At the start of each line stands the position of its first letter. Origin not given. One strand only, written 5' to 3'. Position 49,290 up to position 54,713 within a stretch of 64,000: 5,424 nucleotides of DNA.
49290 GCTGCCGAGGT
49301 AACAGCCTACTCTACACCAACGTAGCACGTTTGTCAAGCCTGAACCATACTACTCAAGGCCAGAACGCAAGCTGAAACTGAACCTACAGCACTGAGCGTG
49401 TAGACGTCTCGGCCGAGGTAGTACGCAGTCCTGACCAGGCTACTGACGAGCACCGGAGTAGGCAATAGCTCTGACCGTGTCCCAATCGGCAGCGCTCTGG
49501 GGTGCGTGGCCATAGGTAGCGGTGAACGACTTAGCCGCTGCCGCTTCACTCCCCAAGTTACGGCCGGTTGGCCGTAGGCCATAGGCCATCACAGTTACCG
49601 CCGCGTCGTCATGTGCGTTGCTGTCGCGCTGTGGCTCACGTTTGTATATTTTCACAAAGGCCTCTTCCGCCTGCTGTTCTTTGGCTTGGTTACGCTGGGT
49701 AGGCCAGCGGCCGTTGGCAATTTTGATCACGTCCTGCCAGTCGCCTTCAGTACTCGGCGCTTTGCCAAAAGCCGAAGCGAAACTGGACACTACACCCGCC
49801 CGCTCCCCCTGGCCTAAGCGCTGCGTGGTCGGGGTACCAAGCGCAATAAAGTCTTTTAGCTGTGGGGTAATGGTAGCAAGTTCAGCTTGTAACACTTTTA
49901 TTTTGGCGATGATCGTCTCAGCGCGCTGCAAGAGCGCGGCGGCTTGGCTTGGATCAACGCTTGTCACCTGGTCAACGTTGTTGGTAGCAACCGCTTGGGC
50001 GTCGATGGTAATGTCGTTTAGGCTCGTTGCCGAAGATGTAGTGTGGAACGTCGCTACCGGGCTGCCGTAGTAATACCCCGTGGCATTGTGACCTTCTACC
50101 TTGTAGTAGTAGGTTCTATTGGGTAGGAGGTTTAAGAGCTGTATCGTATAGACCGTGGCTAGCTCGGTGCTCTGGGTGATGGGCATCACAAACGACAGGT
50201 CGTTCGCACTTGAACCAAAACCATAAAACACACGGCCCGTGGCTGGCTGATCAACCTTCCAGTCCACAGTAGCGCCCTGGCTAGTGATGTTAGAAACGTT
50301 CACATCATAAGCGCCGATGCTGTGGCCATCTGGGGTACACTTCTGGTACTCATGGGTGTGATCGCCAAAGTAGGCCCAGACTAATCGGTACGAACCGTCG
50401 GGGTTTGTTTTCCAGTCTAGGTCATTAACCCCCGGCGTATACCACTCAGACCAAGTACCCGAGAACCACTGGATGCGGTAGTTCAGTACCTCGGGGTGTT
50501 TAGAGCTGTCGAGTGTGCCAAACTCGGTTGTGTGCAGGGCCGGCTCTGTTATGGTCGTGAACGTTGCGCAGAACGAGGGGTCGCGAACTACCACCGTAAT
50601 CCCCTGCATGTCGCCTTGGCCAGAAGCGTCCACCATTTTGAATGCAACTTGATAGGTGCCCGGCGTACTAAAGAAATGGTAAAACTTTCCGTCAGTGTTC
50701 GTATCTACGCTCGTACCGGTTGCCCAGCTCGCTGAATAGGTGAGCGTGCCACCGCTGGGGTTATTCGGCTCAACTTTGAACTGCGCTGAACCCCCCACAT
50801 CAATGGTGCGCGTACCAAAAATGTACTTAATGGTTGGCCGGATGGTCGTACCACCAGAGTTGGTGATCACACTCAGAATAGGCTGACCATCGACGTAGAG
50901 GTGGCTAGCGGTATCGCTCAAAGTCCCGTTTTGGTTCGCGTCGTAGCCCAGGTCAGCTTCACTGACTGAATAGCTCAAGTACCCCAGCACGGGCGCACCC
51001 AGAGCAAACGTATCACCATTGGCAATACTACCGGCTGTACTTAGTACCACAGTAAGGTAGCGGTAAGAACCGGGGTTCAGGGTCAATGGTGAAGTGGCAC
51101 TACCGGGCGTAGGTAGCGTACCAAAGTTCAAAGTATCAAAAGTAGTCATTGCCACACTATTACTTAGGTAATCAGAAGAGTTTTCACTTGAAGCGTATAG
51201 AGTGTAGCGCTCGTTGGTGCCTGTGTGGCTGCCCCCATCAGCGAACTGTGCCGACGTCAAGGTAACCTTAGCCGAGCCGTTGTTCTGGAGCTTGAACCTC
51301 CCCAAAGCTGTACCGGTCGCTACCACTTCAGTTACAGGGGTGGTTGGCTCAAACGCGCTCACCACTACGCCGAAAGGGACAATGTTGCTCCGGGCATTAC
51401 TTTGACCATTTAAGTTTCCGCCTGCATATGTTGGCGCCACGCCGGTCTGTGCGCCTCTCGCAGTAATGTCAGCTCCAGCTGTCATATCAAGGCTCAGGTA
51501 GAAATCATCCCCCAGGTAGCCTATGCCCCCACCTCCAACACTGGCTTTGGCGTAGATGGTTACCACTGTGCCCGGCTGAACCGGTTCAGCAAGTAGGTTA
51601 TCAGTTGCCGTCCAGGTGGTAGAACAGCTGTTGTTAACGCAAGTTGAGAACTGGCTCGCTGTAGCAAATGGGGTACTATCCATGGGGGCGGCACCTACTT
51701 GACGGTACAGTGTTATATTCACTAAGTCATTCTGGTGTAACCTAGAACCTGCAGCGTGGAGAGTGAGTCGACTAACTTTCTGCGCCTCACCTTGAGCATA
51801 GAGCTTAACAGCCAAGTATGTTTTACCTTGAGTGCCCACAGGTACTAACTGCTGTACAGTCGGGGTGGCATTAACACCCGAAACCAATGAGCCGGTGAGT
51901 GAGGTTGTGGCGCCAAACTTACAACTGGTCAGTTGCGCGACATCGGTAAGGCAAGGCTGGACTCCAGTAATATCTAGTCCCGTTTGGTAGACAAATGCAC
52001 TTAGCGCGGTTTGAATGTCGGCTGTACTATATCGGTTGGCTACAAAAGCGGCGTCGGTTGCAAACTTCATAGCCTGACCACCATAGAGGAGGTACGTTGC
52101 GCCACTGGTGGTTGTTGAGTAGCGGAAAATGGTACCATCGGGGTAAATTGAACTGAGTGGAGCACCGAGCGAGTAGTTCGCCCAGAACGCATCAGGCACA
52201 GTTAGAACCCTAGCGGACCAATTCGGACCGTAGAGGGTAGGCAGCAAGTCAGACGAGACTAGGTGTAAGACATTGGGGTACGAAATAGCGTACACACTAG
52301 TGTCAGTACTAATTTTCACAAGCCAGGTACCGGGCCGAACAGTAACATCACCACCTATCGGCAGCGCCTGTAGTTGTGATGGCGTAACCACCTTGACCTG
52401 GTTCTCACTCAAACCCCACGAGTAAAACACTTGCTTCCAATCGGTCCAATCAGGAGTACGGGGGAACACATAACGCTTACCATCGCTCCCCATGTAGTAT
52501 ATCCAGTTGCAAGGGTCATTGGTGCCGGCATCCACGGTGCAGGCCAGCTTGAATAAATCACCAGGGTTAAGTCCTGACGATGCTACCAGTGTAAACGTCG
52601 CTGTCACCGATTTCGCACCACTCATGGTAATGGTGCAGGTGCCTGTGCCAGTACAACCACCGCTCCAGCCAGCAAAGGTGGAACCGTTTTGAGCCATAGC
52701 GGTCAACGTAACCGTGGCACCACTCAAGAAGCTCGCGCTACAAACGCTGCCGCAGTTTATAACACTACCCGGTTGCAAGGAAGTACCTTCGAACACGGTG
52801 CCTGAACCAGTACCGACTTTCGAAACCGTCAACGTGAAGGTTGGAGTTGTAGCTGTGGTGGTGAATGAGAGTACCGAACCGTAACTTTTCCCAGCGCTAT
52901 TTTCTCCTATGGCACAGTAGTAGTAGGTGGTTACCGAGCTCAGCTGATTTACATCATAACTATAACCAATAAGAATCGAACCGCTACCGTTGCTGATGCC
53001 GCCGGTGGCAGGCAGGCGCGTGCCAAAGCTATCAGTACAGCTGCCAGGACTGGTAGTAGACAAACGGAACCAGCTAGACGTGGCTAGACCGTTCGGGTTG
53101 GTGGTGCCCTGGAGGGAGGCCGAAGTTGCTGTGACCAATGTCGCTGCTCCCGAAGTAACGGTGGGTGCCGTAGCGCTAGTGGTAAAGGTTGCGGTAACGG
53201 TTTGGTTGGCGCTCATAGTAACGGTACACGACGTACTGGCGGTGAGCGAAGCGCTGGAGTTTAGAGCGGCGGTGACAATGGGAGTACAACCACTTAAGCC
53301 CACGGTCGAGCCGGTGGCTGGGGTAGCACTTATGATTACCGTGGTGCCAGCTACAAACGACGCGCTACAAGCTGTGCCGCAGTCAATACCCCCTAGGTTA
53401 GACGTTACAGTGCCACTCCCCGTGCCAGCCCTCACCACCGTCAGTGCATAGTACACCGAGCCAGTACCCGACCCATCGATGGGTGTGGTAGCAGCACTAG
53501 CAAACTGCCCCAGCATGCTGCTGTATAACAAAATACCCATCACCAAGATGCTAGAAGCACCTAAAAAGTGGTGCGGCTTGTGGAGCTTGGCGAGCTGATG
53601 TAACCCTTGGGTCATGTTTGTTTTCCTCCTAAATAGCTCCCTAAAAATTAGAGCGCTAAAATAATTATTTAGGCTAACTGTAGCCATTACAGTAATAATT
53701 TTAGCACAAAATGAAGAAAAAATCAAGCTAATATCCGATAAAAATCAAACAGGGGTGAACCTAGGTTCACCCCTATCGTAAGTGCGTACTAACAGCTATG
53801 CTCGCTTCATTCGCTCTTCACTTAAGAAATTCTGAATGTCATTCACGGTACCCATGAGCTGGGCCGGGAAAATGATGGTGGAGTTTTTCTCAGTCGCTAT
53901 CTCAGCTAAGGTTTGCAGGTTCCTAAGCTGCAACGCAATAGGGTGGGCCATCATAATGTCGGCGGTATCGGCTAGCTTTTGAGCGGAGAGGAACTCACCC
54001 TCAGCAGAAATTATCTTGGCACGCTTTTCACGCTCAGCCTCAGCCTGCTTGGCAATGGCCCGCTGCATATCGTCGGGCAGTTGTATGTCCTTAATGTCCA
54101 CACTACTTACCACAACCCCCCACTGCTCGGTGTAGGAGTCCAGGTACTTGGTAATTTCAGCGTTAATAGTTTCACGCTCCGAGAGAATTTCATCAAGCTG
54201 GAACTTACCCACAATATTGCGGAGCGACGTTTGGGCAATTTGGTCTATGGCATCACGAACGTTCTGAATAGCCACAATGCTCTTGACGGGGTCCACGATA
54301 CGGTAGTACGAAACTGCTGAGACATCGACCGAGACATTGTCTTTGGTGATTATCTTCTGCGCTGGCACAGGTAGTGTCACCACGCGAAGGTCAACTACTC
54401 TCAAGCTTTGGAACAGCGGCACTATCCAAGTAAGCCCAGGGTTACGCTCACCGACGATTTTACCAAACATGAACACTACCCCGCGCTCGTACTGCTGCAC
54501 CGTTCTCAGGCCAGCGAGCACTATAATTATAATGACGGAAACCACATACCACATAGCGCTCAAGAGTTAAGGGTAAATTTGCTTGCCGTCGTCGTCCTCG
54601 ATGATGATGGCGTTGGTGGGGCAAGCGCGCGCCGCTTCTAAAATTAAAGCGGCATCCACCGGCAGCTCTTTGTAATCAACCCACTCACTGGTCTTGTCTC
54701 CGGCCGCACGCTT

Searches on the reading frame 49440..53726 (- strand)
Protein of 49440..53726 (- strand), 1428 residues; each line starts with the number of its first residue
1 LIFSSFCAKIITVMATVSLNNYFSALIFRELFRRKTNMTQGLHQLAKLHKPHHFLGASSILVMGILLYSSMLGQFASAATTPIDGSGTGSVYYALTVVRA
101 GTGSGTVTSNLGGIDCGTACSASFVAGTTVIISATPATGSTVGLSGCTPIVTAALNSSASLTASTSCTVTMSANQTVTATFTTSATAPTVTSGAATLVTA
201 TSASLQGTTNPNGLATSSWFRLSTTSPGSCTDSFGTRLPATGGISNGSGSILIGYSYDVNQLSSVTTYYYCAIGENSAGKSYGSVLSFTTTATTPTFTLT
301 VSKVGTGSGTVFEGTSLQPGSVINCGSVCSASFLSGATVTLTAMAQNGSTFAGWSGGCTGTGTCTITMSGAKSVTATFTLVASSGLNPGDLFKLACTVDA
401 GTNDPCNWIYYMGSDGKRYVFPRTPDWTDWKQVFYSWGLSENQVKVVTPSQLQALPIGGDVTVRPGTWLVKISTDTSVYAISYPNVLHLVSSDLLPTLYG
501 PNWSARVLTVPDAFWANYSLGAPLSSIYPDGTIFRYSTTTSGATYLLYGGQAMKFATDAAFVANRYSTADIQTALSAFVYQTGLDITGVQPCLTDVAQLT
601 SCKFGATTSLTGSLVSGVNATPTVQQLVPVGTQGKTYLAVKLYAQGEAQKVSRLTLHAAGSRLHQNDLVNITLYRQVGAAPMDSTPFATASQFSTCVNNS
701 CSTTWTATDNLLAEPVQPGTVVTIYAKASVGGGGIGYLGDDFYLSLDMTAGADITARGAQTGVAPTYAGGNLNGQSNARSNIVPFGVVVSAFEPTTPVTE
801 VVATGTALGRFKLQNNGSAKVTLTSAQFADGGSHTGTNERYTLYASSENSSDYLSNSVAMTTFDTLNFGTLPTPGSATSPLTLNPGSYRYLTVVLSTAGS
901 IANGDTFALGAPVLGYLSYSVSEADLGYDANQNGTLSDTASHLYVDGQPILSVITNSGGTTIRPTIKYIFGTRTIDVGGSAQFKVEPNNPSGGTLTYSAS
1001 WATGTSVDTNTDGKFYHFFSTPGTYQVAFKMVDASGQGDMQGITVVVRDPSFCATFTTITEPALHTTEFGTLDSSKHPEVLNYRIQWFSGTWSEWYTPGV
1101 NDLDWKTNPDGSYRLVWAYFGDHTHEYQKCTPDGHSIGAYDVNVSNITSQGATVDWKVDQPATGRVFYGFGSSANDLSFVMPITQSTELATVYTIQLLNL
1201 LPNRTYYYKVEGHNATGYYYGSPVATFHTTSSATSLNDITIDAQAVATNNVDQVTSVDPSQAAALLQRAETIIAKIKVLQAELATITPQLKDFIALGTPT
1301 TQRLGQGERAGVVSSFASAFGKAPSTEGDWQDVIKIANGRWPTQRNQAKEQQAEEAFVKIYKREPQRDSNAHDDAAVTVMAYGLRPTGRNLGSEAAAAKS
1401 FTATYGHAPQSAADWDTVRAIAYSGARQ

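Call 12: search_protein_families(library=pfam, proteins=[window:49440-53726:-], max_evalue=0.001)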
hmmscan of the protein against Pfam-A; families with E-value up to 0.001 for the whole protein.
window:49440-53726:- (1428 aa): 3 families
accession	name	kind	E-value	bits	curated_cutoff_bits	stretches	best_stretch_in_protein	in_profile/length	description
PF18998.6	Flg_new_2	-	2.6e-08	34.2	23.6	1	329-380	15-71/73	Divergent InlB B-repeat domain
PF16656.11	Pur_ac_phosph_N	-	4.6e-05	24.4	30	1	1142-1229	6-93/93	Purple acid Phosphatase, N-terminal domain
PF18911.6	PKD_4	-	7.7e-05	23.1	27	1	963-1043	3-81/85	PKD domain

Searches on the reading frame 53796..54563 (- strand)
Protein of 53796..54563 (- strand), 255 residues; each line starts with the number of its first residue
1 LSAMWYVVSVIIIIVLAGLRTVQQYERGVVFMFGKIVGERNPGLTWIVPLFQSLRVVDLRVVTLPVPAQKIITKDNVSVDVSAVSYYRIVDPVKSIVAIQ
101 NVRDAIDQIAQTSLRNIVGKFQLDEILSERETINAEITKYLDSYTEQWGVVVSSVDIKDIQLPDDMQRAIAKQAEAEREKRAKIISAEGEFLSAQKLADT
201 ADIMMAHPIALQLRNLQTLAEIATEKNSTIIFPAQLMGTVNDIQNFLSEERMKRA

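Call 12: search_protein_families(library=pfam, proteins=[window:53796-54563:-], max_evalue=0.001)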
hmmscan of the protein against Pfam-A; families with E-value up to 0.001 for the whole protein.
window:53796-54563:- (255 aa): 2 families
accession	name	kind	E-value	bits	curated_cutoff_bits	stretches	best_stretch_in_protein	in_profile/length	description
PF01145.31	Band_7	-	2.8e-46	158.2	23.6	1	21-190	2-175/176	SPFH domain / Band 7 family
PF13421.11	Band_7_1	-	0.00012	22.2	24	1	97-175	128-208/211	SPFH domain-Band 7 family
